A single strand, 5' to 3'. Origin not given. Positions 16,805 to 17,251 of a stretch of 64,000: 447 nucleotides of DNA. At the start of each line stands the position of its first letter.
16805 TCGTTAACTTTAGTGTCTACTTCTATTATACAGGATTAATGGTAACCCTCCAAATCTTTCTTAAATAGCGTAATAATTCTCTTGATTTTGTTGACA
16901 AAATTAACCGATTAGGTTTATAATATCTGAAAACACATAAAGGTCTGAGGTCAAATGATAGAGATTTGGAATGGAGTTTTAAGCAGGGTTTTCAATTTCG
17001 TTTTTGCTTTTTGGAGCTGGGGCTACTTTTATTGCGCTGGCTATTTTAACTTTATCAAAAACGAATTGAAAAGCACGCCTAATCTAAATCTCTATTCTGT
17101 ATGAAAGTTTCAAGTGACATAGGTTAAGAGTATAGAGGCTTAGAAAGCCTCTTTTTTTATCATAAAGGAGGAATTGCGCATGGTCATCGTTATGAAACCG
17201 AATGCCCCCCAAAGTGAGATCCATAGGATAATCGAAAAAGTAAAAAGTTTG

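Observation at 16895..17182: Aromatic-rich leader peptide plus terminator: candidate attenuator for aroF-pheA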

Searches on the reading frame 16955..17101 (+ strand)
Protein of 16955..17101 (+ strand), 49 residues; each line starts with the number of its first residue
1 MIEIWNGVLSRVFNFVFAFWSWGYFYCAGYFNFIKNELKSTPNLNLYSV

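Call 26: find_homologous_proteins(query=A2, max_evalue=0.01)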
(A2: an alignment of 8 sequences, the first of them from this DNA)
Query A2 (8 sequences) (49 aa, profile of the alignment): 72 proteins with E <= 0.01 among 107 candidates.
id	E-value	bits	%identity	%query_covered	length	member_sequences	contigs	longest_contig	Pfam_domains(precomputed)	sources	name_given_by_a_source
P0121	8.4e-14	69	33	53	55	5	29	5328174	-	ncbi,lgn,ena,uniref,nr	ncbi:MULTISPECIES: hypothetical protein [Clostridium]|uniref:Uncharacterized protein n=2 Tax=Clostri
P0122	2.3e-13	68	38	63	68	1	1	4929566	-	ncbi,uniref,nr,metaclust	ncbi:hypothetical protein Amet_0645 [Alkaliphilus metalliredigens QYMF]|uniref:Uncharacterized prote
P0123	5.1e-13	67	33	53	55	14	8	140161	-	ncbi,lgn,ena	-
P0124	5.5e-13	66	33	43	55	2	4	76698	-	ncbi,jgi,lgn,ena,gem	-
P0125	9.1e-13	66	39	65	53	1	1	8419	-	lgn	-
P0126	1.8e-12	65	33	53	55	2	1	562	-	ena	-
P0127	4.5e-12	64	33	53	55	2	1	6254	-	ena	-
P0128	1.1e-11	62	46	49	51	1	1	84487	-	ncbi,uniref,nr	ncbi:hypothetical protein SAMN05446037_102229 [Anaerovirgula multivorans]|uniref:Uncharacterized pro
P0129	2.0e-11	61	35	61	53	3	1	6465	-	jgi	-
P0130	2.5e-11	61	-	-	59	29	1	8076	-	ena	-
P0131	3.5e-11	61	50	16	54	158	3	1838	-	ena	-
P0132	7.3e-11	60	30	53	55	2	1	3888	-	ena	-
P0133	8.8e-11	59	-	-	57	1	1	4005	-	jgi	-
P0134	2.3e-10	58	29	43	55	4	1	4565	-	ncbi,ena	-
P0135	2.6e-10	58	36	78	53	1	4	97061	-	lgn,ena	-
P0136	4.3e-10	57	60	39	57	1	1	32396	-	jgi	-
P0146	1.9e-8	52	50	16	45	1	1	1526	-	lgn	-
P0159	2.2e-6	45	71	27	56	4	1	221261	-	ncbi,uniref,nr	ncbi:hypothetical protein P8V03_04640 [Clostridium sp. A1-XYC3]|uniref:Uncharacterized protein n=1 T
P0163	3.3e-6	45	65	35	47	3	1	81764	-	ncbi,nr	ncbi:hypothetical protein Ga0466249_004113 [Sporomusaceae bacterium BoRhaA]|nr:hypothetical protein 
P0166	4.5e-6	44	40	71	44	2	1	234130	-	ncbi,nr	ncbi:hypothetical protein Ga0466249_001966 [Sporomusaceae bacterium BoRhaA]|nr:hypothetical protein 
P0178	3.9e-5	41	43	59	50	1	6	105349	-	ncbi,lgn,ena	-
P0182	6.9e-5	41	41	71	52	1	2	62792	-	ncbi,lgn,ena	-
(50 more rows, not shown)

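Call 29: find_encoding_contigs(protein=P0121, flank=2500, max_places=4)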
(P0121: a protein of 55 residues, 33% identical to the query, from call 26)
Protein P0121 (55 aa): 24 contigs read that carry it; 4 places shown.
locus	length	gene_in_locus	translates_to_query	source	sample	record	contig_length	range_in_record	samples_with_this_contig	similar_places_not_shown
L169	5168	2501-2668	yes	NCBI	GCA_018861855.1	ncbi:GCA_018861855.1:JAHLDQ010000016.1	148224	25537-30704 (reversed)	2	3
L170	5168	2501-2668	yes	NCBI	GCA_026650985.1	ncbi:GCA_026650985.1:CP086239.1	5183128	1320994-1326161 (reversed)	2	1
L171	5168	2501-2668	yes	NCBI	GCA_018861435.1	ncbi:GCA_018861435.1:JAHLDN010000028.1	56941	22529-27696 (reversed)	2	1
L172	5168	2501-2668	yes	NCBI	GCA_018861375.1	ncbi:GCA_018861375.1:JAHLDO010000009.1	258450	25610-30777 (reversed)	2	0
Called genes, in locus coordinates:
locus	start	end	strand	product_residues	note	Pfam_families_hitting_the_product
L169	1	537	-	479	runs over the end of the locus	PF00070:Pyr_redox (faint), PF01266:DAO, PF07992:Pyr_redox_2 (faint), PF13738:Pyr_redox_3 (weak), PF04324:Fer2_BFD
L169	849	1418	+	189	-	PF04309:G3P_antiterm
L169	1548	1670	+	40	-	-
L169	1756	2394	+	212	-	PF00300:His_Phos_1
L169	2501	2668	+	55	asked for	-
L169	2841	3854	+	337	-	PF18152:DAHP_snth_FXD, PF00793:DAHP_synth_1, PF03102:NeuB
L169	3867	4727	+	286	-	PF02153:PDH_N, PF20463:PDH_C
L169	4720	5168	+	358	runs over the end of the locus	PF00465:Fe-ADH, PF13685:Fe-ADH_2, PF01761:DHQ_synthase, PF24621:DHQS_C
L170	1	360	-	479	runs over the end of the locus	PF00070:Pyr_redox (faint), PF01266:DAO, PF07992:Pyr_redox_2 (faint), PF13738:Pyr_redox_3 (weak), PF04324:Fer2_BFD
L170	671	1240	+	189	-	PF04309:G3P_antiterm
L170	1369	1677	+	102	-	-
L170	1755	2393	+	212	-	PF00300:His_Phos_1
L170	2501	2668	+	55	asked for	-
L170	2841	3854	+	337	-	PF18152:DAHP_snth_FXD, PF00793:DAHP_synth_1, PF03102:NeuB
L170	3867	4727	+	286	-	PF02153:PDH_N, PF20463:PDH_C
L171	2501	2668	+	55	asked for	-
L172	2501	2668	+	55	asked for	-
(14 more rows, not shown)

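Call 30: find_encoding_contigs(protein=P0163, flank=2500, max_places=2)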
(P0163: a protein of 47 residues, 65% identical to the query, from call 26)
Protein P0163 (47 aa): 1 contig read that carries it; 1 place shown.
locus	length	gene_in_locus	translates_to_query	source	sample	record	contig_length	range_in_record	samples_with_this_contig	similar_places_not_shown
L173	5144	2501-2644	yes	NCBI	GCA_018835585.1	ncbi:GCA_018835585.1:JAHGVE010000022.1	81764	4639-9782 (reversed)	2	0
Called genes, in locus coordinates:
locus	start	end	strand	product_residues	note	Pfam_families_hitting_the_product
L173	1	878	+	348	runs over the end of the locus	PF00091:Tubulin, PF12327:FtsZ_C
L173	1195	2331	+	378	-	PF07690:MFS_1, PF12832:MFS_1_like, PF07690:MFS_1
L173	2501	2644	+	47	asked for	-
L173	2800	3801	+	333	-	PF18152:DAHP_snth_FXD, PF00793:DAHP_synth_1, PF03102:NeuB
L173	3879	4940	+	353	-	PF00465:Fe-ADH (weak), PF13685:Fe-ADH_2, PF01761:DHQ_synthase, PF24621:DHQS_C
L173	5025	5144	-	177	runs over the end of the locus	PF00881:Nitroreductase, PF14512:TM1586_NiRdase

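Call 31: find_encoding_contigs(protein=P0166, flank=2500, max_places=2)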
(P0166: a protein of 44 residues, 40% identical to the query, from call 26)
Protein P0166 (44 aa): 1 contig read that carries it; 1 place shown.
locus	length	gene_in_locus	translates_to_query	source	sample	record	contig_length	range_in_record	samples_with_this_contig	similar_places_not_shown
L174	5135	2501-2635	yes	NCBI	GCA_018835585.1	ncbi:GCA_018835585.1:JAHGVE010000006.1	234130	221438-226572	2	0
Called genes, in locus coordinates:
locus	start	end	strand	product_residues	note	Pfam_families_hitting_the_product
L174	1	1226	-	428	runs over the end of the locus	PF07690:MFS_1, PF06779:MFS_4 (faint), PF07690:MFS_1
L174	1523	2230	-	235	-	PF00392:GntR, PF07729:FCD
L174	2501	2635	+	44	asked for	-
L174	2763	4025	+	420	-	PF00275:EPSP_synthase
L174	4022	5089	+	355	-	PF01264:Chorismate_synt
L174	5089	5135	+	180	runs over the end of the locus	PF01202:SKI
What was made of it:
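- Paralogous copies precede different shikimate operons in one genome (calls 30, 31), as expected for a cis-regulator.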

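Call 60: list_cluster_members(proteins=[P0001, window:16955-17101:+])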
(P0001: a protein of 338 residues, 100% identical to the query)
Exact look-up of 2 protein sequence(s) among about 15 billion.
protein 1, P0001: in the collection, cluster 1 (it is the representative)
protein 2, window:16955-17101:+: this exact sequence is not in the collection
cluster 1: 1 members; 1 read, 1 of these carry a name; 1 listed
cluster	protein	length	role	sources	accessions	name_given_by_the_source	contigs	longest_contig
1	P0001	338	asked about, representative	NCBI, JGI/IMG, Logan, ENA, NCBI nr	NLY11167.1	MAG: 3-deoxy-7-phosphoheptulonate synthase [Firmicutes bacterium] | 3-deoxy-7-phosphoheptulonate synthase | 3-deoxy-7-phosphoheptulonate synthase [Bacillota bacterium]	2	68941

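Call 64: search_protein_families(library=pfam, proteins=[window:16955-17101:+], max_evalue=0.001)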
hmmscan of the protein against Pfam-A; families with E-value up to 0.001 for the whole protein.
window:16955-17101:+ (49 aa): 0 families

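Call 65: search_protein_representatives(alignment_id=A4)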
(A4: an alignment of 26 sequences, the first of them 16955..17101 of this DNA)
Query: 26 sequences, 50 profile positions. Proteins with E-value up to 0.001 (for the whole library): 184; up to 1e-10: 20; up to 1e-30: 0. The best 150 are listed.
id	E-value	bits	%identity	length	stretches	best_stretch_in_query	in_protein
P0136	5.3e-14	67.6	-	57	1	1-47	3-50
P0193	1.3e-13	66.4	-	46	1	1-45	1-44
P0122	1.7e-13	66.0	-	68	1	1-47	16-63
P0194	2.2e-13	65.6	-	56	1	1-49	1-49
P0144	2.3e-13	65.5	-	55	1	1-49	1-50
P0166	4.6e-13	64.6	-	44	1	1-43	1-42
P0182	6.8e-13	64.0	-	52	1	1-48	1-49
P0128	9.1e-13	63.6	-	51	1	1-47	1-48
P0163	1.5e-12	62.9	-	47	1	1-46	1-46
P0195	1.8e-12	62.7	-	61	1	1-45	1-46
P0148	2.0e-12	62.5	-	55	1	1-48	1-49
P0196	3.1e-12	61.9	-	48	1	1-43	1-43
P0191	4.7e-12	61.3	-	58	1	1-44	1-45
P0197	6.9e-12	60.8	-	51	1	1-41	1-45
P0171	9.4e-12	60.4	-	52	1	1-41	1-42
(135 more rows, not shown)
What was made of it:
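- A profile search returned 72 small proteins, those carrying a source name all called hypothetical (call 26), and 184 clusters at 50% identity (call 65). The peptide family is conserved (calls 26, 65).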

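Call 68: find_encoding_contigs(protein=P0178, flank=2500, max_places=2)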
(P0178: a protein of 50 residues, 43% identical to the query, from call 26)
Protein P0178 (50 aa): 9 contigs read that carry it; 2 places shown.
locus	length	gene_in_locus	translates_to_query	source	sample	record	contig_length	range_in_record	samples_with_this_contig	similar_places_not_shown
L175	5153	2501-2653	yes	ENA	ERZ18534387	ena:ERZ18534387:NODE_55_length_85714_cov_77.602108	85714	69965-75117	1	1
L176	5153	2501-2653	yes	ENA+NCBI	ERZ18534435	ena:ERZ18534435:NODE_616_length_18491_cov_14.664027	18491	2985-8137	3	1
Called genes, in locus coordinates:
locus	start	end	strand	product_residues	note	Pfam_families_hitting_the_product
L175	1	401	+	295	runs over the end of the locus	PF01522:Polysacc_deac_1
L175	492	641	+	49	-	-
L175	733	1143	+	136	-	PF01842:ACT (weak), PF19571:ACT_8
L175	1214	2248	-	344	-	PF00793:DAHP_synth_1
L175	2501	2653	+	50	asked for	-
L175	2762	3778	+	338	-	PF18152:DAHP_snth_FXD, PF00793:DAHP_synth_1, PF03102:NeuB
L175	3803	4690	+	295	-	PF02153:PDH_N, PF20463:PDH_C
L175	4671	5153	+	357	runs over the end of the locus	PF00465:Fe-ADH, PF13685:Fe-ADH_2, PF01761:DHQ_synthase, PF24621:DHQS_C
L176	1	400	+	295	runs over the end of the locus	PF01522:Polysacc_deac_1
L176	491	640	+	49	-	-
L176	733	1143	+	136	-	PF01842:ACT (weak), PF19571:ACT_8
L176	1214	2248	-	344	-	PF00793:DAHP_synth_1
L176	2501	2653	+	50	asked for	-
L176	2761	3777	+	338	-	PF18152:DAHP_snth_FXD, PF00793:DAHP_synth_1, PF03102:NeuB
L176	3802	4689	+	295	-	PF02153:PDH_N, PF20463:PDH_C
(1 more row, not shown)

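Call 69: find_encoding_contigs(protein=P0136, flank=2500, max_places=2)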
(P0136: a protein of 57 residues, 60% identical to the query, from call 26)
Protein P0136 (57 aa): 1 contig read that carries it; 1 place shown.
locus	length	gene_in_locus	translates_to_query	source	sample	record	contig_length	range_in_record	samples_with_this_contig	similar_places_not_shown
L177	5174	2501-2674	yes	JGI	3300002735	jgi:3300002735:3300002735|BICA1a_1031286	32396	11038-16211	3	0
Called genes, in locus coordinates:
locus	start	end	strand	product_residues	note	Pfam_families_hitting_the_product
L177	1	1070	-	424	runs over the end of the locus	PF00275:EPSP_synthase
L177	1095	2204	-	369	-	PF03446:NAD_binding_2 (faint), PF03807:F420_oxidored, PF02153:PDH_N, PF20463:PDH_C, PF01842:ACT (weak)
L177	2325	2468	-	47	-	-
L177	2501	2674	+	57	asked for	-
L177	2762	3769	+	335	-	PF18152:DAHP_snth_FXD, PF00793:DAHP_synth_1, PF03102:NeuB (weak)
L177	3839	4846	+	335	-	PF18152:DAHP_snth_FXD, PF00793:DAHP_synth_1, PF03102:NeuB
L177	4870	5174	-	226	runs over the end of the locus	-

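Call 70: find_encoding_contigs(protein=P0182, flank=2500, max_places=2)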
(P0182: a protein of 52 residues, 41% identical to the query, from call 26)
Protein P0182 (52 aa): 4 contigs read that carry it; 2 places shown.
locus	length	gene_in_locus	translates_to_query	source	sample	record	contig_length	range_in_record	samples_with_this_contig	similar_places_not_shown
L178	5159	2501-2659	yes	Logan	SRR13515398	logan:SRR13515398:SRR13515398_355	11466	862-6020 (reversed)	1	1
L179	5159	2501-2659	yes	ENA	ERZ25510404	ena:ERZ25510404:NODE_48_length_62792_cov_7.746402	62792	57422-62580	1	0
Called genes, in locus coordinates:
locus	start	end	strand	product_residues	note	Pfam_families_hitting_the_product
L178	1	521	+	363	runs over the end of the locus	PF01264:Chorismate_synt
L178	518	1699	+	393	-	PF01817:CM_2, PF00800:PDT, PF01842:ACT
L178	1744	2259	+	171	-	PF13238:AAA_18 (weak), PF01202:SKI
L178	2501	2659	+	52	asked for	-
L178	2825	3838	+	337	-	PF18152:DAHP_snth_FXD, PF00793:DAHP_synth_1, PF03102:NeuB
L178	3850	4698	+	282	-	PF02153:PDH_N, PF20463:PDH_C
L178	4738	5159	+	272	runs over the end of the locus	PF08501:Shikimate_dh_N, PF01488:Shikimate_DH, PF03807:F420_oxidored (weak)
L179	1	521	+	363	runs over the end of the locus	PF01264:Chorismate_synt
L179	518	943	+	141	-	PF01817:CM_2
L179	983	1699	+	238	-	PF00800:PDT, PF01842:ACT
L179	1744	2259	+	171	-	PF13238:AAA_18 (weak), PF01202:SKI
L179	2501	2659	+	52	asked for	-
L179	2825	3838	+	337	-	PF18152:DAHP_snth_FXD, PF00793:DAHP_synth_1, PF03102:NeuB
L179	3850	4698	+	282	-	PF02153:PDH_N, PF20463:PDH_C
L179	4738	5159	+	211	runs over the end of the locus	?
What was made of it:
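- On Leader-peptide (ribosome-mediated) transcription attenuators: Six of six peptide-first loci precede shikimate-pathway genes (calls 29-31, 68-70).
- Six of six peptide-first look-ups lie immediately upstream of aroF, or of aroA-aroC-aroK (calls 29-31, 68-70). It is always co-located with aromatic-pathway genes (calls 29-31, 68-70).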

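Call 75: search_protein_families(library=ncbifam, proteins=[window:16955-17101:+, P0121, P0122, P0128, P0163, P0159, P0178, P0146], max_evalue=1)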
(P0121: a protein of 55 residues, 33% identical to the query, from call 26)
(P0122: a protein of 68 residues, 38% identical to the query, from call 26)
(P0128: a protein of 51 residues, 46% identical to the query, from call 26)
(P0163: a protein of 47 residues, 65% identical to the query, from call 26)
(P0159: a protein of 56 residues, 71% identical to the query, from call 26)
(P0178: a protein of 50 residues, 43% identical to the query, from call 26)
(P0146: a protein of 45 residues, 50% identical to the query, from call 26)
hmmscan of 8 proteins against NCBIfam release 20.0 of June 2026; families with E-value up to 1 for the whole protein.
window:16955-17101:+ (49 aa): 0 families

P0121 (55 aa): 0 families

P0122 (68 aa): 0 families

P0128 (51 aa): 0 families

P0163 (47 aa): 0 families

P0159 (56 aa): 0 families

P0178 (50 aa): 0 families

P0146 (45 aa): 0 families

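Call 76: search_protein_families(library=pfam, proteins=[P0121, P0122, P0128, P0163, P0159, P0178, P0146], max_evalue=1)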
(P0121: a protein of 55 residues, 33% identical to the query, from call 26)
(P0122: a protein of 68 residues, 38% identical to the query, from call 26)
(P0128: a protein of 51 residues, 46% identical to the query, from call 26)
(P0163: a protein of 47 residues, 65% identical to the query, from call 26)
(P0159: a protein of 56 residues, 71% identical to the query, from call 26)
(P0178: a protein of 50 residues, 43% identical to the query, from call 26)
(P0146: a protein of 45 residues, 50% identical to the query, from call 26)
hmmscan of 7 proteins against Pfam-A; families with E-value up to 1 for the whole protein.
P0121 (55 aa): 1 family
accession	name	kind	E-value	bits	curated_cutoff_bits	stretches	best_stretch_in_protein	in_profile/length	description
PF05600.17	CDK5RAP3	-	0.28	10.4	22.6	1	25-52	59-86/502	CDK5 regulatory subunit-associated protein 3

P0122 (68 aa): 0 families

P0128 (51 aa): 0 families

P0163 (47 aa): 0 families

P0159 (56 aa): 0 families

P0178 (50 aa): 1 family
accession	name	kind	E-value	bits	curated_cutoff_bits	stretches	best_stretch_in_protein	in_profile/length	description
PF14286.12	DHHW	-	0.12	12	25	1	16-48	20-52/385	DHHW protein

P0146 (45 aa): 0 families
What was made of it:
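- There is no Pfam or NCBIfam match (calls 64, 75, 76).
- Tried and rejected: Nothing found (calls 64, 75, 76).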
